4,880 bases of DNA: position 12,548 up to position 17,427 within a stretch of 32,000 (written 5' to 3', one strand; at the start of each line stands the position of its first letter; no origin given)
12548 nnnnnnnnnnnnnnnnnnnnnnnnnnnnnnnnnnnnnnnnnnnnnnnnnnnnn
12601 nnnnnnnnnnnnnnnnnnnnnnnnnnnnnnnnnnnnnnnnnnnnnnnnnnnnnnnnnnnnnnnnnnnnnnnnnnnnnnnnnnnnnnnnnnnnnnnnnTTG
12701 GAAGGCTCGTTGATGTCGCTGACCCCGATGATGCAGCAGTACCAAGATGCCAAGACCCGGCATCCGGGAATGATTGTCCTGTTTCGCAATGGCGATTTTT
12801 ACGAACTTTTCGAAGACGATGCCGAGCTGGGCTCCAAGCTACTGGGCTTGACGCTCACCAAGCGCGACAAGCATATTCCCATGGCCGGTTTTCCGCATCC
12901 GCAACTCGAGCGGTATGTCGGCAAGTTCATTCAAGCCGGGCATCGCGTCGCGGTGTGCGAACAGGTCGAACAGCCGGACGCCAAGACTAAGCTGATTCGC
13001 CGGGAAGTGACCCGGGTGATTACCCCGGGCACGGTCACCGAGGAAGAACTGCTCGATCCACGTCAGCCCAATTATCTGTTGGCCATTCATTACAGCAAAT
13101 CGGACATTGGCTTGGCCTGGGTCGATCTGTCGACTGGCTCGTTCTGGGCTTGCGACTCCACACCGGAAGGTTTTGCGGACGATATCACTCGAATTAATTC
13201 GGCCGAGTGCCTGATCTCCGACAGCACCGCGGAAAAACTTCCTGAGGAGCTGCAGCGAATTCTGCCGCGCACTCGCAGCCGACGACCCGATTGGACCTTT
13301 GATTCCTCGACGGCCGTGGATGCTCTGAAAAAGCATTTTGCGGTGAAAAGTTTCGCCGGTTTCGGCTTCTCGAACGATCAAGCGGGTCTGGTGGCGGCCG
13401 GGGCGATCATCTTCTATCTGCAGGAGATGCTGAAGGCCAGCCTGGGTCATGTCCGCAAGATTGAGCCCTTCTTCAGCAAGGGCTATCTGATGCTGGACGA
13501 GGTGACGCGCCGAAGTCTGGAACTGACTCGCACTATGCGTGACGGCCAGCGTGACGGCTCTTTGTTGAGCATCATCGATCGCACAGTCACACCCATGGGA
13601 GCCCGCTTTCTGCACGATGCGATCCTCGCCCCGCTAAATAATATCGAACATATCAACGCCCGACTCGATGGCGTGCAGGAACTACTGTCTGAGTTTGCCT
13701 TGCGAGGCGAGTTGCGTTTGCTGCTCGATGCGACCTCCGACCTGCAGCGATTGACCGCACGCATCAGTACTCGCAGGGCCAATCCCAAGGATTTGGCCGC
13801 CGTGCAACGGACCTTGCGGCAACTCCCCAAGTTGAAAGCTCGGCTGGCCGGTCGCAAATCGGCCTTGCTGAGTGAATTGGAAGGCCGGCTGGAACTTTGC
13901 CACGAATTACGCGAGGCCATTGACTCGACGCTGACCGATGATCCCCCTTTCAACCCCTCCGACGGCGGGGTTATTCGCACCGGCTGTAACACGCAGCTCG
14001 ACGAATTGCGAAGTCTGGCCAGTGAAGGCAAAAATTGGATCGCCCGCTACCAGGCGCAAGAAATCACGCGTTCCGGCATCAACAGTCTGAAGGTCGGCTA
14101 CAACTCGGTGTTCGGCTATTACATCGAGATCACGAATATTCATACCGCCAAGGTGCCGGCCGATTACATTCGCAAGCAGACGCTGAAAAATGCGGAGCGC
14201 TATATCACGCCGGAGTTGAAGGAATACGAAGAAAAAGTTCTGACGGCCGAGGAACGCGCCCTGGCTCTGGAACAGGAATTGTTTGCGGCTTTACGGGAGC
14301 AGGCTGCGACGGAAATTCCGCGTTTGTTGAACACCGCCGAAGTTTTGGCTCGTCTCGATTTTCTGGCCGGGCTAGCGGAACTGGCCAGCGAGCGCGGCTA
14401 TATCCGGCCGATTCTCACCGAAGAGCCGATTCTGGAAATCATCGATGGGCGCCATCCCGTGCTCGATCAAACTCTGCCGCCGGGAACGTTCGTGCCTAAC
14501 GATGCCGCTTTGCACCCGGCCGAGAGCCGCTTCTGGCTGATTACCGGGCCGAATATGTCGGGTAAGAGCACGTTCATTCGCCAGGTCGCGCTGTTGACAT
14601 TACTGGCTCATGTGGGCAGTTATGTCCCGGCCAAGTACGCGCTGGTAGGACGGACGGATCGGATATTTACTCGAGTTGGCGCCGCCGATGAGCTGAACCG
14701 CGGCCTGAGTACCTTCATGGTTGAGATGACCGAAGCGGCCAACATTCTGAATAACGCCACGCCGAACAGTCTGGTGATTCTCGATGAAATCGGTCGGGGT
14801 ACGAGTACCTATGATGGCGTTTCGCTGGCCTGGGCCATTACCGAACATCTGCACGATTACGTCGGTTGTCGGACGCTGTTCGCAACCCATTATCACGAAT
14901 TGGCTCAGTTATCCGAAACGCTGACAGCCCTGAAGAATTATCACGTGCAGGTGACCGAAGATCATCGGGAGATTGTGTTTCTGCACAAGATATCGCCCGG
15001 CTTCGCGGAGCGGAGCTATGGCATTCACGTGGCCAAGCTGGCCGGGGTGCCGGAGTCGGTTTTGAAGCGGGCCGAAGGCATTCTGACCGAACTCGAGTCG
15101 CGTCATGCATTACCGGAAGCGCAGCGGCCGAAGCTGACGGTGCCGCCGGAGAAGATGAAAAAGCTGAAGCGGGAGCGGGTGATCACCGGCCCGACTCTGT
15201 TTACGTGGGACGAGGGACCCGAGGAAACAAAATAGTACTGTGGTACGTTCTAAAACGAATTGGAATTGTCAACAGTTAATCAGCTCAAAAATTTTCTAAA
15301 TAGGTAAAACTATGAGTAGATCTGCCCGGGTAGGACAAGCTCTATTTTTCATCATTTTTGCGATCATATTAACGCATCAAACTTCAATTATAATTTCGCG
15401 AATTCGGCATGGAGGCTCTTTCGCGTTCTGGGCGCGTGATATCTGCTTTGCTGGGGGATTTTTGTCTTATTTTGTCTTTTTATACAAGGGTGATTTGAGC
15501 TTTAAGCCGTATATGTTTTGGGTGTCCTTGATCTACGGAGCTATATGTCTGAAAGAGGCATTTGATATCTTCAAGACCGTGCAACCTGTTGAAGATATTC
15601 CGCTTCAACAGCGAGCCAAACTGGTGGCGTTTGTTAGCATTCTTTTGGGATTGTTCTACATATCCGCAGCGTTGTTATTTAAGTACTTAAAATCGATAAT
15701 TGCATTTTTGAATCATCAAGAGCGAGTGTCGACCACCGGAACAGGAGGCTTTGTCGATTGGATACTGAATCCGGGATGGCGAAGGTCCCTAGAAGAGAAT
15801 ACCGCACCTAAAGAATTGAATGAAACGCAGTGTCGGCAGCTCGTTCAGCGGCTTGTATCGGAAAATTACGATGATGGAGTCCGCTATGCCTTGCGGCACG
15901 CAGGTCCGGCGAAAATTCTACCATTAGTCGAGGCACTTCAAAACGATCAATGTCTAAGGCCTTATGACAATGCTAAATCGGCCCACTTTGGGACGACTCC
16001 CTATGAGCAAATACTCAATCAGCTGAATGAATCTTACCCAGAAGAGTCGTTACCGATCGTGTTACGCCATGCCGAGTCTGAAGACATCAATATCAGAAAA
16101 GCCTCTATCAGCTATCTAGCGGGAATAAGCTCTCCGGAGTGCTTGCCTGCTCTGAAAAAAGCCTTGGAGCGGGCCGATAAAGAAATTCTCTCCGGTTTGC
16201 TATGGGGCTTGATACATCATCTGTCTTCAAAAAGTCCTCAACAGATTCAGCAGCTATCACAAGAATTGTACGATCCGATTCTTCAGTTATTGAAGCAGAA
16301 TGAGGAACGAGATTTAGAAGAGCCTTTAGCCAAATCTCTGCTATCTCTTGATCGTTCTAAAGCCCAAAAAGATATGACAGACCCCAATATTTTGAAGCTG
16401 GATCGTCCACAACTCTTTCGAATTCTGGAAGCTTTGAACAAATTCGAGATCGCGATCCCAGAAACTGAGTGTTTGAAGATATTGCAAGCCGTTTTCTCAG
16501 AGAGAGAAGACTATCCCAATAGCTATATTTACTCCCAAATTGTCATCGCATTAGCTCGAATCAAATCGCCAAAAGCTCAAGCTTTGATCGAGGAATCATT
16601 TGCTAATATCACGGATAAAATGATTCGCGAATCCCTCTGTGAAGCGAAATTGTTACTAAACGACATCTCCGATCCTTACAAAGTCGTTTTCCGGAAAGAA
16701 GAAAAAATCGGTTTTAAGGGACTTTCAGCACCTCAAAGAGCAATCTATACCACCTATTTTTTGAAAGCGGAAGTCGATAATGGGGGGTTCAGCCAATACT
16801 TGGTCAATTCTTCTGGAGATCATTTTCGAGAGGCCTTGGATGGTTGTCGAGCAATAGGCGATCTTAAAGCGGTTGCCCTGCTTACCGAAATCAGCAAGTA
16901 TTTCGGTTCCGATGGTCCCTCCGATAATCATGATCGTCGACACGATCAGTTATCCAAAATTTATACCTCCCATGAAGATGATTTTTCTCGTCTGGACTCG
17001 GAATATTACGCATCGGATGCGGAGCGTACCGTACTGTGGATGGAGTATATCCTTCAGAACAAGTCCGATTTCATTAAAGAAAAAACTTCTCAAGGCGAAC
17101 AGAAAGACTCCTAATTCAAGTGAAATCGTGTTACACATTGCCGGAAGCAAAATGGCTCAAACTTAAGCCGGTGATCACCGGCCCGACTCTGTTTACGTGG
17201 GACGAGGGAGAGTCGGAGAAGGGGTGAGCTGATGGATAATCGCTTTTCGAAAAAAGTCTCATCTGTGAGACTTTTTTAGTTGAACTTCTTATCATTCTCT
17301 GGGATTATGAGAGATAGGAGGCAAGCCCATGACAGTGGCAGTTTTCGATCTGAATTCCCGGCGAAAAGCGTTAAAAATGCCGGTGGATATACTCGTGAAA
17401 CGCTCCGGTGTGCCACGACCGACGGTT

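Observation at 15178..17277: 1,992-bp low-GC insertion with perfect 40-bp direct repeats inside the last codons of mutS; the ancestral stop and terminator are stranded downstream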

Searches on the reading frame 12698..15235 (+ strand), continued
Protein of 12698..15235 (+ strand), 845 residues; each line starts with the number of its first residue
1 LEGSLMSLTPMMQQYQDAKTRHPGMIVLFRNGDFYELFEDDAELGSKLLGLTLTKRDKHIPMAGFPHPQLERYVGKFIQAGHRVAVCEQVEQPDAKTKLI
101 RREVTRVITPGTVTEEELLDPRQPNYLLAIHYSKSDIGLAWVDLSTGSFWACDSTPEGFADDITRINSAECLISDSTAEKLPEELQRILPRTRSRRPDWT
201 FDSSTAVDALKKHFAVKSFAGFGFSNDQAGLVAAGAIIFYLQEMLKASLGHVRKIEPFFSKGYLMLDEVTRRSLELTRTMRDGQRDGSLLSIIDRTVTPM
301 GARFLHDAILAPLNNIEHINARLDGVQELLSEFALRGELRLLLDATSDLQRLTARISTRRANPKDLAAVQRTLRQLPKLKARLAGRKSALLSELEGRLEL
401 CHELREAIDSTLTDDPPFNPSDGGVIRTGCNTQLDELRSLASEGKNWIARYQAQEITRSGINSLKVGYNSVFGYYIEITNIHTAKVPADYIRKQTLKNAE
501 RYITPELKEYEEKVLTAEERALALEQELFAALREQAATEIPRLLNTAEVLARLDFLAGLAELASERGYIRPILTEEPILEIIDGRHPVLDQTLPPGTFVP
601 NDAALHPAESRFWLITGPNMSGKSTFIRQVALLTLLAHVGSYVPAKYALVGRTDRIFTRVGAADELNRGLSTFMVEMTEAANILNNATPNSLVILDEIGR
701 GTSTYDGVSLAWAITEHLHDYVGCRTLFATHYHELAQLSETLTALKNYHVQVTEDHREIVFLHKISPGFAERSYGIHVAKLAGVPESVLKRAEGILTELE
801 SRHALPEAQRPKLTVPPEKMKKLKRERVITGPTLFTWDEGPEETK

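Call 61: find_encoding_contigs(protein=P0098, flank=10000, max_places=1)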
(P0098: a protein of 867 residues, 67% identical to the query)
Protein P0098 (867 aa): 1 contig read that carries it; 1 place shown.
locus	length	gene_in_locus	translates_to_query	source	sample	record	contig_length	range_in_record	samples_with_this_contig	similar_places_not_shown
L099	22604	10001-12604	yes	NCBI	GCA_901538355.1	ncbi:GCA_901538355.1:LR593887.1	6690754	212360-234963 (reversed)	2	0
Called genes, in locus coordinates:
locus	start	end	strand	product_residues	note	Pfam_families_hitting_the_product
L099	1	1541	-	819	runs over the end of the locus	PF13442:Cytochrome_CBB3 (faint), PF07626:PSD3, PF16841:CBM60, PF07637:PSD5, PF07631:PSD4, PF07627:PSCyt3, PF07624:PSD2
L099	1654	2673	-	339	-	PF13191:AAA_16 (weak), PF13521:AAA_28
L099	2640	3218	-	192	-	PF04973:NMN_transporter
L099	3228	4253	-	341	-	PF00294:PfkB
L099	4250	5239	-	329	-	-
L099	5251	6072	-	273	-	PF00702:Hydrolase, PF12710:HAD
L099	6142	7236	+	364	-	PF01715:IPPT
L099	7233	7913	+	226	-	PF16697:Yop-YscD_cpl, PF00498:FHA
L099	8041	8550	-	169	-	PF01965:DJ-1_PfpI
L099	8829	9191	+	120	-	PF01740:STAS, PF13466:STAS_2 (weak)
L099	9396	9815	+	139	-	PF13581:HATPase_c_2, PF02518:HATPase_c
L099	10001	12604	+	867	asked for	PF01624:MutS_I, PF05188:MutS_II, PF05192:MutS_III, PF05190:MutS_IV, PF00488:MutS_V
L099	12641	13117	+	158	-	PF00908:dTDP_sugar_isom, PF14667:Polysacc_synt_C (faint)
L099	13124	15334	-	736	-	PF00069:Pkinase, PF03109:ABC1 (faint), PF07714:PK_Tyr_Ser-Thr, PF00072:Response_reg, PF01966:HD, PF13487:HD_5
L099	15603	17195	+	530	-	PF13646:HEAT_2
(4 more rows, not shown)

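Call 62: find_encoding_contigs(protein=P0057, flank=10000, max_places=1)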
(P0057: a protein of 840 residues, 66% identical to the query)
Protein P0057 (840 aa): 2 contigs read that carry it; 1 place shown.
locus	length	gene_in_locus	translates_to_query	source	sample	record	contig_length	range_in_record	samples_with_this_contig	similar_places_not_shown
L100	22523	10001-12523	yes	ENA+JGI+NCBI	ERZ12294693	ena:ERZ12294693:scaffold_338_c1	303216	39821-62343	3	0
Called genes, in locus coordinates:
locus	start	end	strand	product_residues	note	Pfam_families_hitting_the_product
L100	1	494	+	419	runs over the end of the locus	-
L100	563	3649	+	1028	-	PF08447:PAS_3, PF00989:PAS, PF08448:PAS_4, PF13426:PAS_9, PF00512:HisKA, PF02518:HATPase_c, PF00072:Response_reg, PF01627:Hpt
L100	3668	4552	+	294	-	PF00072:Response_reg, PF13581:HATPase_c_2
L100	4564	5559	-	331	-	PF15902:Sortilin-Vps10 (faint), PF25852:DUF6242_C (faint), PF13088:BNR_2 (faint), PF02012:BNR (faint)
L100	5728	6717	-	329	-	PF01261:AP_endonuc_2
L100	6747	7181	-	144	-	PF13975:gag-asp_proteas (faint), PF13650:Asp_protease_2 (weak)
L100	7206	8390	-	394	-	PF07228:SpoIIE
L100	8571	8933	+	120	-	PF01740:STAS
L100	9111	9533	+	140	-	PF13581:HATPase_c_2, PF02518:HATPase_c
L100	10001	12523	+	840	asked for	PF01624:MutS_I, PF05188:MutS_II, PF05192:MutS_III, PF05190:MutS_IV, PF00488:MutS_V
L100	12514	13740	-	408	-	PF13243:SQHop_cyclase_C (faint), PF13249:SQHop_cyclase_N (faint)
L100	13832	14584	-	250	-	PF05685:Uma2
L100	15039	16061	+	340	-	-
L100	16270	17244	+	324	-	PF04909:Amidohydro_2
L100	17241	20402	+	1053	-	PF23500:DUF7133, PF00514:Arm (faint), PF02985:HEAT (faint), PF03130:HEAT_PBS (faint), PF13513:HEAT_EZ (faint), PF13646:HEAT_2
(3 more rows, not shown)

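Call 63: find_encoding_contigs(protein=P0018, flank=10000, max_places=1)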
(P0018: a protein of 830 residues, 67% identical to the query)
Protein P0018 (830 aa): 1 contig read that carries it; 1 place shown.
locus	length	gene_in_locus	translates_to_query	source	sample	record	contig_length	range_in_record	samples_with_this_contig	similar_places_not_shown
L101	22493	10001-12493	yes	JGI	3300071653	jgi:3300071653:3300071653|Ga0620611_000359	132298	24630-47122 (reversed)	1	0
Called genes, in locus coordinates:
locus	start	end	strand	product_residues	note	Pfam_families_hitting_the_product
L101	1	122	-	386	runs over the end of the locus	PF01408:GFO_IDH_MocA, PF22725:GFO_IDH_MocA_C3, PF02894:GFO_IDH_MocA_C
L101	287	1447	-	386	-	PF13088:BNR_2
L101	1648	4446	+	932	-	PF11104:PilM_2, PF14450:FtsA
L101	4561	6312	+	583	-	-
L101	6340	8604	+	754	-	-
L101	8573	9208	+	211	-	PF01740:STAS, PF13466:STAS_2 (weak)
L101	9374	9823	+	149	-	PF13581:HATPase_c_2, PF02518:HATPase_c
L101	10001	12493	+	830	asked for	PF01624:MutS_I, PF05188:MutS_II, PF05192:MutS_III, PF05190:MutS_IV, PF00488:MutS_V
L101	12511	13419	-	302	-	PF00294:PfkB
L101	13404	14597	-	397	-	PF01408:GFO_IDH_MocA, PF02894:GFO_IDH_MocA_C, PF19051:GFO_IDH_MocA_C2, PF22725:GFO_IDH_MocA_C3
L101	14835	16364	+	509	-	PF13646:HEAT_2 (weak)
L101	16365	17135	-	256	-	PF01048:PNP_UDP_1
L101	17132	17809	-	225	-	PF13189:Cytidylate_kin2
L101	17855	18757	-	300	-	-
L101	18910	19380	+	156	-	PF13499:EF-hand_7 (faint), PF13833:EF-hand_8 (faint), PF00036:EF-hand_1 (faint), PF13202:EF-hand_5 (faint), PF13405:EF-hand_6 (faint)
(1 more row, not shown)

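Call 79: search_protein_families(library=pfam, proteins=[L019:421-3804:-, L019:3983-4999:+, L019:4980-5834:+, L019:5804-6739:+, L019:6732-7931:+, L019:14882-16012:-, L019:16021-16533:-, L019:16684-17493:-, L019:17735-18367:-], max_evalue=0.001)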
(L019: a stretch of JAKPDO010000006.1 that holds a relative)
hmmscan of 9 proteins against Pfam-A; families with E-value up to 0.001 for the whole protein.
L019:421-3804:- (1127 aa): 5 families
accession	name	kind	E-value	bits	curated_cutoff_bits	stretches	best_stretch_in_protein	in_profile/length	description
PF12794.12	MscS_TM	-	1.4e-58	198.8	28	1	515-842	5-339/339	Mechanosensitive ion channel inner membrane domain 1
PF21082.3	MS_channel_3rd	-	3.9e-21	75.7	21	1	1018-1100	3-88/88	Mechanosensitive ion channel MscS, C-terminal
PF00924.24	MS_channel_2nd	-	1.1e-20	74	20.2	1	943-1008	2-67/68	Mechanosensitive ion channel, beta-domain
PF12795.12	MscS_porin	-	1e-16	61.8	34.4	1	57-284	10-238/238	Mechanosensitive ion channel porin domain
PF21088.3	MS_channel_1st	-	2.8e-09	37.2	23.1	1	901-941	2-42/42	Mechanosensitive ion channel, transmembrane helices 2/3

L019:3983-4999:+ (338 aa): 4 families
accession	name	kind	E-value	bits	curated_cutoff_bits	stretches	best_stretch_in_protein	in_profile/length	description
PF01018.28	GTP1_OBG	-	2.2e-62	209.7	27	1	3-157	1-155/155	GTP1/OBG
PF01926.29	MMR_HSR1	-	1e-24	87.2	21.9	1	160-283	1-113/113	50S ribosome-binding GTPase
PF02421.24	FeoB_N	-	2.1e-10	40.8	27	1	161-323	3-155/156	Ferrous iron transport protein B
PF03193.22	RsgA_GTPase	-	4.2e-05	23.9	30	0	276-324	55-104/174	RsgA GTPase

L019:4980-5834:+ (284 aa): 1 family
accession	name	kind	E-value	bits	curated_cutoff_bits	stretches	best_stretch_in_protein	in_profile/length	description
PF03309.20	Pan_kinase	-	6.1e-47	160.6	24.7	1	3-210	1-204/205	Type III pantothenate kinase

L019:5804-6739:+ (311 aa): 1 family
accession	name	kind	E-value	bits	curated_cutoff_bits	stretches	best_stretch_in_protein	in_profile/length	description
PF03737.21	RraA-like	-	1.3e-21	77.9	24.5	1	92-271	2-152/152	Aldolase/RraA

L019:6732-7931:+ (399 aa): 6 families
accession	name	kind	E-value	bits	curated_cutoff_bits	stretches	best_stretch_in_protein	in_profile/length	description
PF01926.29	MMR_HSR1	-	4.9e-20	72.2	21.9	1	203-316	1-113/113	50S ribosome-binding GTPase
PF10396.14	TrmE_N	-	8.4e-08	32.9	29.8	1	25-116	3-100/117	GTP-binding protein TrmE N-terminus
PF02421.24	FeoB_N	-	2.4e-07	30.8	27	1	203-295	2-90/156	Ferrous iron transport protein B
PF00350.29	Dynamin_N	-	7e-06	26.6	27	0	204-236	1-33/168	Dynamin family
PF13481.12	AAA_25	-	0.00036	20.6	27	0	176-222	8-54/195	AAA domain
PF13401.12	AAA_22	-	0.00042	21.1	27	0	204-366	8-72/130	AAA domain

L019:14882-16012:- (376 aa): 4 families
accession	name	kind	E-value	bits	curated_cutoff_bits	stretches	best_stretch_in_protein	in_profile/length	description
PF24621.2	DHQS_C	-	2.6e-43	147.9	27.6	1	190-333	1-144/144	3-dehydroquinate synthase C-terminal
PF01761.26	DHQ_synthase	-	7.4e-39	132.4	24.2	1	79-188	5-114/115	3-dehydroquinate synthase N-terminal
PF00465.25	Fe-ADH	-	1.2e-07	31.9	31.3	1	26-140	4-131/168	Iron-containing alcohol dehydrogenase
PF13685.12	Fe-ADH_2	-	5.1e-06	27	28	1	27-178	1-144/149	Iron-containing alcohol dehydrogenase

L019:16021-16533:- (170 aa): 2 families
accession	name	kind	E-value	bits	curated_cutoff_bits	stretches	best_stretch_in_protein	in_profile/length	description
PF00156.33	Pribosyltran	-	4.6e-14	52.5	26.3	1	28-148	6-124/158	Phosphoribosyl transferase domain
PF14681.12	UPRTase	-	0.0003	20.8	27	1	111-141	120-150/206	Uracil phosphoribosyltransferase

L019:16684-17493:- (269 aa): 4 families
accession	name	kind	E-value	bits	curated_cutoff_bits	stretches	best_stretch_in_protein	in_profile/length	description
PF04542.20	Sigma70_r2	-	6.2e-21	74.4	24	1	44-110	1-67/71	Sigma-70 region 2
PF04545.22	Sigma70_r4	-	9.2e-17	60.7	24.1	1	212-263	1-48/50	Sigma-70, region 4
PF00140.25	Sigma70_r1_2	-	5.6e-07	29.9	22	1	7-34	3-30/34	Sigma-70 factor, region 1.2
PF04539.22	Sigma70_r3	-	7.3e-07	29.6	25.3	1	123-198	1-76/78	Sigma-70 region 3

L019:17735-18367:- (210 aa): 4 families
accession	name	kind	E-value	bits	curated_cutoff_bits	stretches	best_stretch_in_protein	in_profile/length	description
PF00575.29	S1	-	4.8e-44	149.1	22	2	84-155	3-74/74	S1 RNA binding domain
PF23459.1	S1_RRP5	-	1.4e-20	74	27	2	85-154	3-72/72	RRP5 S1 domain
PF21710.3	Spt6_S1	-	1.5e-07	32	27.5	0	84-156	15-88/91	Spt6, S1/OB domain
PF17092.11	PCB_OB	-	0.0002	22.5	27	0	75-139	21-96/111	Penicillin-binding protein OB-like domain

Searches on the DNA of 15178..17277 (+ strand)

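Call 85: search_dna_similar(query=window:15178-17277:+, collection=plasmids, mode=distant, max_evalue=0.00001, max_rows=10)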
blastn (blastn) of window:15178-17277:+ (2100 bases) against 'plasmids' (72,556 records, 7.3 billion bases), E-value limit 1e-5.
No match.

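Call 86: search_dna_similar(query=window:15178-17277:+, collection=phages, mode=distant, max_evalue=0.00001, max_rows=10)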
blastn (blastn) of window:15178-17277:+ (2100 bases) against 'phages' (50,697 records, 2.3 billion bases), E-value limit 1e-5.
No match.
